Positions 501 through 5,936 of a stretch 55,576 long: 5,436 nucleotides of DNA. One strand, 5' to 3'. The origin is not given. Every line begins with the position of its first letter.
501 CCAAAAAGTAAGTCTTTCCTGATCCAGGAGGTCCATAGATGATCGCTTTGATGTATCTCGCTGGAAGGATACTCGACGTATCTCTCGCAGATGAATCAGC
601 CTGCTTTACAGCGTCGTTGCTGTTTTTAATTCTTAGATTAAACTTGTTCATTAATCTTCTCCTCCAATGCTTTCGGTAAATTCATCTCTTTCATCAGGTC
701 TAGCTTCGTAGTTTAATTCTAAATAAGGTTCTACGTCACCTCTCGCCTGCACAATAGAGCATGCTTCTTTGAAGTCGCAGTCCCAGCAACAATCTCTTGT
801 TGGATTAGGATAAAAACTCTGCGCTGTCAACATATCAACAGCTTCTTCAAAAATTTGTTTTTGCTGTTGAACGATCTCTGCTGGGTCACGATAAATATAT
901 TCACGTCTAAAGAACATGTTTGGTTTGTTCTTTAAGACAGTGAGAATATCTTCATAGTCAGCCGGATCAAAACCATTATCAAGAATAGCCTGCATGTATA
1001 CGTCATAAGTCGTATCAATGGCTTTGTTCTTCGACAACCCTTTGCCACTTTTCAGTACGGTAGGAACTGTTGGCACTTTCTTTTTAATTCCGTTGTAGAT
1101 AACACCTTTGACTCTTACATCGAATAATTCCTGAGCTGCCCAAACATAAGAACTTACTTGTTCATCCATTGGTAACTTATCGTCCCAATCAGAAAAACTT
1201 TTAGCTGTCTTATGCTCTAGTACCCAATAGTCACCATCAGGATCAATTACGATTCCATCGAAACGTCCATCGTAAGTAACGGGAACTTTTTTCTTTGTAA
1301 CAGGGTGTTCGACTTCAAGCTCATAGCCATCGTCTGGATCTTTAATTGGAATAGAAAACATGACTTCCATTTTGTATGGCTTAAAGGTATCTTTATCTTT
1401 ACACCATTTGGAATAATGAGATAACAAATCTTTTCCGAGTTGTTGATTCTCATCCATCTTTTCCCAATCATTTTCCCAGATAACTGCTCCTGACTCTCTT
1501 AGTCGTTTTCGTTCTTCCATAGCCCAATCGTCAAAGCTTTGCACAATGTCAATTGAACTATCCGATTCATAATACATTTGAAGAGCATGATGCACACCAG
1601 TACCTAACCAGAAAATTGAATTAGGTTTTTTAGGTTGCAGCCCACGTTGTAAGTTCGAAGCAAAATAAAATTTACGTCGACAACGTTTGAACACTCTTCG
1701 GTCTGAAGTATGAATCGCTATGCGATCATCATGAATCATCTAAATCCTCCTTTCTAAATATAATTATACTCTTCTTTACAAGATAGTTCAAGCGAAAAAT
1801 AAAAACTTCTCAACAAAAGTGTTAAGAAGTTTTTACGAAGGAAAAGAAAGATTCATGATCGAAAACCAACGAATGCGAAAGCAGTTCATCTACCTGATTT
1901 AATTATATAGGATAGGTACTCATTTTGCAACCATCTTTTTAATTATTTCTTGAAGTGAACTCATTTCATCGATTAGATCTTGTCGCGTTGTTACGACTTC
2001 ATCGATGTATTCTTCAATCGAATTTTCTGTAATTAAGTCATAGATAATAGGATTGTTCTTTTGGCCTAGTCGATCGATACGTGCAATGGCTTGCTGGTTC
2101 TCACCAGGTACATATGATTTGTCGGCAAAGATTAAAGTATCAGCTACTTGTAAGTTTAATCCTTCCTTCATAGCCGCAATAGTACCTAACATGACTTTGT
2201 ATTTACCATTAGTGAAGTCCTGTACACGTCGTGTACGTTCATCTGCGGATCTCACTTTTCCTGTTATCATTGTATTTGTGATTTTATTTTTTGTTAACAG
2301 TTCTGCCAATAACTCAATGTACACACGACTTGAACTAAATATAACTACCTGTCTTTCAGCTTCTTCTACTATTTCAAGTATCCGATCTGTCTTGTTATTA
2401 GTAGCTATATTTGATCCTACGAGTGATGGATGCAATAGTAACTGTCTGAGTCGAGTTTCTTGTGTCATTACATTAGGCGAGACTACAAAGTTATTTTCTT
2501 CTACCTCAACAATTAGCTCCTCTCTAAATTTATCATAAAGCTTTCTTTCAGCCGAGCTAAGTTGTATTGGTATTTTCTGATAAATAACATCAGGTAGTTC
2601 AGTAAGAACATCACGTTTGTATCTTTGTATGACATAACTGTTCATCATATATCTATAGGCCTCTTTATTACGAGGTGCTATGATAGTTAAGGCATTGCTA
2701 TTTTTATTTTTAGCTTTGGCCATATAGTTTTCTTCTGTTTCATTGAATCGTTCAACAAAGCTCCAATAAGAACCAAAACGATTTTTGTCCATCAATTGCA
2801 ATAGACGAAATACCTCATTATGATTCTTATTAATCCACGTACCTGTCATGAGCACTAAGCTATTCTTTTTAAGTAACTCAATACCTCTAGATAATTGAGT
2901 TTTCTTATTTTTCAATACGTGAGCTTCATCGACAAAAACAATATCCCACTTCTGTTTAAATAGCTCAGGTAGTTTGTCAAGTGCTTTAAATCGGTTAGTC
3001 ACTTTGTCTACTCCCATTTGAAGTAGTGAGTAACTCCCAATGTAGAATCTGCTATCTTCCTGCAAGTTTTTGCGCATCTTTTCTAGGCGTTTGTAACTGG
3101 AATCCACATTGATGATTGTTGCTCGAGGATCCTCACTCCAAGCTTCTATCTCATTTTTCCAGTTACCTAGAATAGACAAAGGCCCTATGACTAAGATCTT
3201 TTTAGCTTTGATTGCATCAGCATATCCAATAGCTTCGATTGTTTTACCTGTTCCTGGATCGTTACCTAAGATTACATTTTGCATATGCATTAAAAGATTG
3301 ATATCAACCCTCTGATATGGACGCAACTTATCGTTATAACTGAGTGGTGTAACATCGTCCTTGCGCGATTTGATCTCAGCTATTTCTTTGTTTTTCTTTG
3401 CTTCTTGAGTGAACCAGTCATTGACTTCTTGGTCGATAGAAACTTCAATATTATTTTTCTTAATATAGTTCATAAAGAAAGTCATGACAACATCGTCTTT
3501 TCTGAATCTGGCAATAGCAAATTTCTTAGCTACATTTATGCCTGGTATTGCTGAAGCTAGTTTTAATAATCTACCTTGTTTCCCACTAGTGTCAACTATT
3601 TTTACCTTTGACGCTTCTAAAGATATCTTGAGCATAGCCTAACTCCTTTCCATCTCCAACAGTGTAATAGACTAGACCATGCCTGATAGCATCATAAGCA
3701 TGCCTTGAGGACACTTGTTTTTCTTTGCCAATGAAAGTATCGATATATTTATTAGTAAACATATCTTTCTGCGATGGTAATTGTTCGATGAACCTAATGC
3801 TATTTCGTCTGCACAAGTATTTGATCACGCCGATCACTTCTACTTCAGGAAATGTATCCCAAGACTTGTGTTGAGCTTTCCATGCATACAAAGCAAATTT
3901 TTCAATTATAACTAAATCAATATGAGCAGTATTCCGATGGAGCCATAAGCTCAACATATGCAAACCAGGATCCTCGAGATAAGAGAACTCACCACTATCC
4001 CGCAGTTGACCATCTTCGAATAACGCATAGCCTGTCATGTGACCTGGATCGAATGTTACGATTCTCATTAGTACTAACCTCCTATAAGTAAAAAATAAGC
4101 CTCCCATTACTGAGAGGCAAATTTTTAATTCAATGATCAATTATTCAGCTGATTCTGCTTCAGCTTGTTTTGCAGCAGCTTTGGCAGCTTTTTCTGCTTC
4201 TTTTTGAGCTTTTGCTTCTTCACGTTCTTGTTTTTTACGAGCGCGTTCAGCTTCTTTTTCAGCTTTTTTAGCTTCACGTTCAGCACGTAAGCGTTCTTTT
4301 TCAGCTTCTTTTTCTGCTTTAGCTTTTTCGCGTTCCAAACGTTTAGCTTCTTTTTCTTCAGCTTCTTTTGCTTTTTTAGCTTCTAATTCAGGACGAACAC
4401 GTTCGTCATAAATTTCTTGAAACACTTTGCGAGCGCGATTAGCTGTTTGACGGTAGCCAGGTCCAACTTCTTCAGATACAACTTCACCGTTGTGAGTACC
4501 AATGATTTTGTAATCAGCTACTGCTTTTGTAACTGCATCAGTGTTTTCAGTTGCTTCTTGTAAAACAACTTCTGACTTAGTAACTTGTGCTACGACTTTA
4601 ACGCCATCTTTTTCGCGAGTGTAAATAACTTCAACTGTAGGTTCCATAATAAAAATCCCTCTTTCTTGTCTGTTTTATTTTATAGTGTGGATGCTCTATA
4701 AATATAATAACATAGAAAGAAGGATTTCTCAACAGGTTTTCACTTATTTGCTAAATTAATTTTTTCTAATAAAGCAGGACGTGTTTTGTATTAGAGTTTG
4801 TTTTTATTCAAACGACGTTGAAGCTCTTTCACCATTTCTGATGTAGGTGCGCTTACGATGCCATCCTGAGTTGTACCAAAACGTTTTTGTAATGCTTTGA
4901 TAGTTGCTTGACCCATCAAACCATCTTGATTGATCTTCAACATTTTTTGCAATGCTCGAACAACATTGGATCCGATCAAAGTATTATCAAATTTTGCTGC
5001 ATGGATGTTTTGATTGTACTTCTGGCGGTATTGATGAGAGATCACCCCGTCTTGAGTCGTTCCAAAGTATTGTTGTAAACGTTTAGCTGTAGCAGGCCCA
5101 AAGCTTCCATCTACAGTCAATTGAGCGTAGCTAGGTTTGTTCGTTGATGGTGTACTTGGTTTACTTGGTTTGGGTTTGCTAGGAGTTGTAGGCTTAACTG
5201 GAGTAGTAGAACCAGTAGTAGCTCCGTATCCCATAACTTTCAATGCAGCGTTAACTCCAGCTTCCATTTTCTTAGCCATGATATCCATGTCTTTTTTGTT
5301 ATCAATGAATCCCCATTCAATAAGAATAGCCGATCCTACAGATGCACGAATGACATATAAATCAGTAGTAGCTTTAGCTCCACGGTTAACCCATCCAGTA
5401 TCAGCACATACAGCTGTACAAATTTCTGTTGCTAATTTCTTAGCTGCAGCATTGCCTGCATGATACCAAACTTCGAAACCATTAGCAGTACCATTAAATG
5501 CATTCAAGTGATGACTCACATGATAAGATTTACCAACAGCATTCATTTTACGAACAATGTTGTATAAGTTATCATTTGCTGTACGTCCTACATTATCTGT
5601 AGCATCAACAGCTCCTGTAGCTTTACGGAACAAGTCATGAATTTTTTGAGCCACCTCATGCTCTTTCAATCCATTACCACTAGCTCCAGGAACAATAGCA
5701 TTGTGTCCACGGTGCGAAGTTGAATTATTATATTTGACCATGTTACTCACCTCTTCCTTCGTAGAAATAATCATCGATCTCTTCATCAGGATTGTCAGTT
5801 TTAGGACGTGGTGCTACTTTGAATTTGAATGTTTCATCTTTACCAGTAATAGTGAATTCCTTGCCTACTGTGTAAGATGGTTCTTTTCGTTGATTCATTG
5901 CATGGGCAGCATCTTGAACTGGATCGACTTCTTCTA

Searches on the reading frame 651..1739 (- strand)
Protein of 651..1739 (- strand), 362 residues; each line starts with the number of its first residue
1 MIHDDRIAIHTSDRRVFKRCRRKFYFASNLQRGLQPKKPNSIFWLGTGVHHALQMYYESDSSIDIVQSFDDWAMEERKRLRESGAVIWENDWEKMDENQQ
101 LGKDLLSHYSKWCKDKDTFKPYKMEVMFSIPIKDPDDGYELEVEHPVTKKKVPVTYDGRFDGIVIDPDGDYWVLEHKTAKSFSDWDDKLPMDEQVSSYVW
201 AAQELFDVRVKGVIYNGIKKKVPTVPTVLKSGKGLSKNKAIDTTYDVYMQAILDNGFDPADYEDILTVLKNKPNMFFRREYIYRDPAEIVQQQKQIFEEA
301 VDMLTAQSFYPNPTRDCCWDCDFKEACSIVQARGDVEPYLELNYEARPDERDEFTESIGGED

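Call 9: search_protein_families(library=phrogs, proteins=[window:651-1739:-], max_evalue=0.001)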
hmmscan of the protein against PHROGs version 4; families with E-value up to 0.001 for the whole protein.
window:651-1739:- (362 aa): 2 families
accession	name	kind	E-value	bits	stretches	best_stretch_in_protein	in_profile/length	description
phrog_1218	-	DNA, RNA and nucleotide metabolism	2.9e-55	189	1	8-349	9-351/364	exonuclease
phrog_1706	-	DNA, RNA and nucleotide metabolism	7.7e-08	33.1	1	18-280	56-196/293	CRISPR/Cas system associated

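Call 10: search_protein_families(library=pfam, proteins=[window:651-1739:-], max_evalue=0.01)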
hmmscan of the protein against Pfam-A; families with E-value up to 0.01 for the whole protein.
window:651-1739:- (362 aa): 1 family
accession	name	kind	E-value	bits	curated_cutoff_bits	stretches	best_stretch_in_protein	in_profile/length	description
PF12705.13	PDDEXK_1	-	9.4e-20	72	22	1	15-327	8-246/247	PD-(D/E)XK nuclease superfamily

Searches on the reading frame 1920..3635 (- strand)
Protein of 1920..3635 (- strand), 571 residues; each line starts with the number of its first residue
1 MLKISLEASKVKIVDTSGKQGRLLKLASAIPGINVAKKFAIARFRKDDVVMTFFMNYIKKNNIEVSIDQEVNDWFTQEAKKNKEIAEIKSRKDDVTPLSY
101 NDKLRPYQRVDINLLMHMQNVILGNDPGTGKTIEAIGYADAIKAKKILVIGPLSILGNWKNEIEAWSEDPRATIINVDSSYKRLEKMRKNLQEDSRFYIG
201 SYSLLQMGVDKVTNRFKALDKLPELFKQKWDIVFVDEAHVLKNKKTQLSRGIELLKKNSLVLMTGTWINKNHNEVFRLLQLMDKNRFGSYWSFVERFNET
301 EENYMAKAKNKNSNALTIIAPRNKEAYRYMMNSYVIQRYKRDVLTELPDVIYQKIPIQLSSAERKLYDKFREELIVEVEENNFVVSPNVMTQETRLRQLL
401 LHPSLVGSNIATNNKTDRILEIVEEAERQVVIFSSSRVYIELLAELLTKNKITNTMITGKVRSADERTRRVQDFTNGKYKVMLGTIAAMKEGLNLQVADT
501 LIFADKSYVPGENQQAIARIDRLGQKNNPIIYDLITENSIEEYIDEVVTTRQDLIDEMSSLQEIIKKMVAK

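Call 9: search_protein_families(library=phrogs, proteins=[window:1920-3635:-], max_evalue=0.001)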
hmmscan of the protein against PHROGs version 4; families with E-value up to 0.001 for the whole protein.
window:1920-3635:- (571 aa): 7 families
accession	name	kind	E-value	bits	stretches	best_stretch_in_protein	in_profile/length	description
phrog_62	-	DNA, RNA and nucleotide metabolism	1.6e-100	338.6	1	54-558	663-1132/1881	DNA helicase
phrog_16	-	DNA, RNA and nucleotide metabolism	1.9e-28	100.2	1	43-544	220-611/986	DNA helicase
phrog_29996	-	unknown function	6.3e-24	85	1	96-556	716-1161/1189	-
phrog_23807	-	unknown function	3.5e-17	62.5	2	105-373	131-386/1053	-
phrog_11801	-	other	2.9e-12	45.6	1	54-235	821-977/2269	DNA methyltransferase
phrog_9690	-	DNA, RNA and nucleotide metabolism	7e-08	32.8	1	427-537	160-271/306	DNA helicase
phrog_11354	-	unknown function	2.5e-07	31.4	1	467-567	12-110/116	-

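Call 10: search_protein_families(library=pfam, proteins=[window:1920-3635:-], max_evalue=0.01)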
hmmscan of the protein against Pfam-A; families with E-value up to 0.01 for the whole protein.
window:1920-3635:- (571 aa): 7 families
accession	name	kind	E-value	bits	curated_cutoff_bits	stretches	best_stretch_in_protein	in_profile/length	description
PF00176.29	SNF2-rel_dom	-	3.1e-35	122.1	24.9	1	114-405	8-290/290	SNF2-related domain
PF00271.37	Helicase_C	-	6.5e-14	52.6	23.5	1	415-524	2-110/110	Helicase conserved C-terminal domain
PF04851.21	ResIII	-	3.5e-09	37.2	22.5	1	103-267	3-162/164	Type III restriction enzyme, res subunit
PF00270.35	DEAD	-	3e-07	30.8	26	1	105-273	1-165/167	DEAD/DEAH box helicase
PF13307.12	Helicase_C_2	-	0.00023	21.7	25.3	1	419-522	1-109/170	Helicase C-terminal domain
PF09848.15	SLFN-g3_helicase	-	0.0049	16.6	24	0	126-248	9-98/354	Schlafen group 3, DNA/RNA helicase domain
PF01861.22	BpsA_C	-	0.0082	15.9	27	0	217-339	100-219/243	Branched-chain polyamine synthase A C-terminal domain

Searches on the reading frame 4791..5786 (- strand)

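Call 9: search_protein_families(library=phrogs, proteins=[window:4791-5786:-], max_evalue=0.001)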
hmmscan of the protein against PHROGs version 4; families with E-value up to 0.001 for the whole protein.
window:4791-5786:- (331 aa): 9 families
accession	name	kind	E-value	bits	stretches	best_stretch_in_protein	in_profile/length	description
phrog_435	-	lysis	2.8e-45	156.3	1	8-180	101-276/556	endolysin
phrog_2742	-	lysis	4.2e-23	83.3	1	29-311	15-291/318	endolysin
phrog_23582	-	unknown function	2.5e-12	47.6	1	212-303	239-328/565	-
phrog_12727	-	lysis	2.7e-11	44.3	1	21-174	164-326/393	endolysin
phrog_489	-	lysis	2.7e-10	40.7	1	67-208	229-358/459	endolysin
phrog_1493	-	lysis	3e-05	24.3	1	90-330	92-343/394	endolysin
phrog_998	-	lysis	3.3e-05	24.7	1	213-301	155-238/246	endolysin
phrog_2649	-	lysis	8.7e-05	23.5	0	276-321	184-237/261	endolysin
phrog_1224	-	head and packaging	0.00062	20.1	0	275-327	12-72/438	endolysin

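Call 10: search_protein_families(library=pfam, proteins=[window:4791-5786:-], max_evalue=0.01)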
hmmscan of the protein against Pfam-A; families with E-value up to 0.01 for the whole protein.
window:4791-5786:- (331 aa): 3 families
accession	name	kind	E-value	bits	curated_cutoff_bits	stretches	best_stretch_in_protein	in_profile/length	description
PF01520.23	Amidase_3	-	1.7e-21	77.5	27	1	27-173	6-158/174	N-acetylmuramoyl-L-alanine amidase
PF01471.23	PG_binding_1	-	1.9e-07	31.6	23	0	274-299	32-57/57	Putative peptidoglycan binding domain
PF09374.15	PG_binding_3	-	0.00025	21.6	24.6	0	276-307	3-39/76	Predicted Peptidoglycan domain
